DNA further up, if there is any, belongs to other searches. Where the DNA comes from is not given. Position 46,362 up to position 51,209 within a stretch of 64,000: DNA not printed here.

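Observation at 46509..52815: Degenerate kinesin motor joined to a very long coiled coil and a C-terminal PH domain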

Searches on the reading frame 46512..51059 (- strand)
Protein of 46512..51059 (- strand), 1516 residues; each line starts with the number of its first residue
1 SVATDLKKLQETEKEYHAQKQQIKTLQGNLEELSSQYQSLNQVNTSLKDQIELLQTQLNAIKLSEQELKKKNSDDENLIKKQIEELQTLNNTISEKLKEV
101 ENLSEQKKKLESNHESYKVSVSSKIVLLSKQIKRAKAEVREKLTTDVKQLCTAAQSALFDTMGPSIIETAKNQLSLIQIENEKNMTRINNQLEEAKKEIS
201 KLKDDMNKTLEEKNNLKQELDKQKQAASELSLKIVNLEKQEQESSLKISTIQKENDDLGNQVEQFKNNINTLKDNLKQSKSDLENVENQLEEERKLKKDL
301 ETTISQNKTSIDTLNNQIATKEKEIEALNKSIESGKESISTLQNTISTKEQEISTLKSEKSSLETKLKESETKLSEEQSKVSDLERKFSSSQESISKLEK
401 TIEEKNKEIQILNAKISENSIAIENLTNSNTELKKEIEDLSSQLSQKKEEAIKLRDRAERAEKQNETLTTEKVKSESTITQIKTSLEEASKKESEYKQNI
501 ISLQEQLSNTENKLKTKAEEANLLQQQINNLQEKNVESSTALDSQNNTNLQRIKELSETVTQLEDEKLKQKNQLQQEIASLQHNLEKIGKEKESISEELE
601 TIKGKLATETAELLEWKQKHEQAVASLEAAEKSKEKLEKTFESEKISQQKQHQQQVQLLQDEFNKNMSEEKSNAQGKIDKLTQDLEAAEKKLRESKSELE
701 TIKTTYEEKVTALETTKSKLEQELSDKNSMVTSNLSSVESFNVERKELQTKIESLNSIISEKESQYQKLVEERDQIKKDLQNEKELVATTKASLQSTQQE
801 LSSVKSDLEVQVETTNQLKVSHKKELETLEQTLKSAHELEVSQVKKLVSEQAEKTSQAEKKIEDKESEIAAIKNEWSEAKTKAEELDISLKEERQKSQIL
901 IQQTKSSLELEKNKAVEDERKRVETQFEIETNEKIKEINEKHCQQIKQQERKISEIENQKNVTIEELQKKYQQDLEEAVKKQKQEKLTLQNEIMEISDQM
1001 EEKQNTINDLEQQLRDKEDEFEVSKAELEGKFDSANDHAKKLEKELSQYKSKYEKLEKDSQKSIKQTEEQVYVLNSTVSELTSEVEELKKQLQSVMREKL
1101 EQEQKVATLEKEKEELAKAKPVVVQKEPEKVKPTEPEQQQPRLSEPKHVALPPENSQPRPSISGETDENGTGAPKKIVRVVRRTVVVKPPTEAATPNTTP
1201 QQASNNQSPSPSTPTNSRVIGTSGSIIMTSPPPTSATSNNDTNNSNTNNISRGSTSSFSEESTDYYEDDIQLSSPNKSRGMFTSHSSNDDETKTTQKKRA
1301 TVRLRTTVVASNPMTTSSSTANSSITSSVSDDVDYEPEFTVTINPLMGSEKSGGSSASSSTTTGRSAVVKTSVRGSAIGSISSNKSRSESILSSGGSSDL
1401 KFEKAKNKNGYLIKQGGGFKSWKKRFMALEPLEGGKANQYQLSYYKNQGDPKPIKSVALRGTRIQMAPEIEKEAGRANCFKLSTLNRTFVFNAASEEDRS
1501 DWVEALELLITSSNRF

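Call 88: search_protein_families(library=pfam, max_evalue=0.01, proteins=[window:46512-51059:-])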
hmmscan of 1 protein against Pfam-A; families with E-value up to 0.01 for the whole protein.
window:46512-51059:- (1516 aa): 10 families
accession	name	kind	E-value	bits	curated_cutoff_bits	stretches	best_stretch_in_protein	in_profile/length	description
PF00169.35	PH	-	1.8e-18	67.4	25.1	1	1408-1510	3-104/105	PH domain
PF13870.11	CCDC113_CCDC96_CC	-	6.9e-05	23.1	31.6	1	387-474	43-130/177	CCDC113/CCDC96, coiled-coil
PF16331.10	TolA_bind_tri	-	0.00051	20.5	30.1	1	379-449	4-74/76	TolA binding protein trimerisation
PF08702.15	Fib_alpha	-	0.00074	20.2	29.9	1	250-352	25-131/143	Fibrinogen alpha/beta chain family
PF25764.1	KIF21A_4th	-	0.001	19.2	33.1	1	308-407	27-125/183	KIF21A-like domain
PF13863.11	DUF4200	-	0.0022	18.8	29.7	1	990-1095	5-106/119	Domain of unknown function (DUF4200)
PF00038.26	Filament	-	0.0031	17.7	40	1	154-412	43-289/313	Intermediate filament protein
PF00261.25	Tropomyosin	-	0.0033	17.4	38.6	1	312-564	2-240/242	Tropomyosin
PF07926.17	TPR_MLP1_2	-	0.0057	17.1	36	1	190-309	1-121/129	TPR/MLP1/MLP2-like protein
PF06818.20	Fez1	-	0.006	17.5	34.4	1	970-1124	17-174/199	Fez1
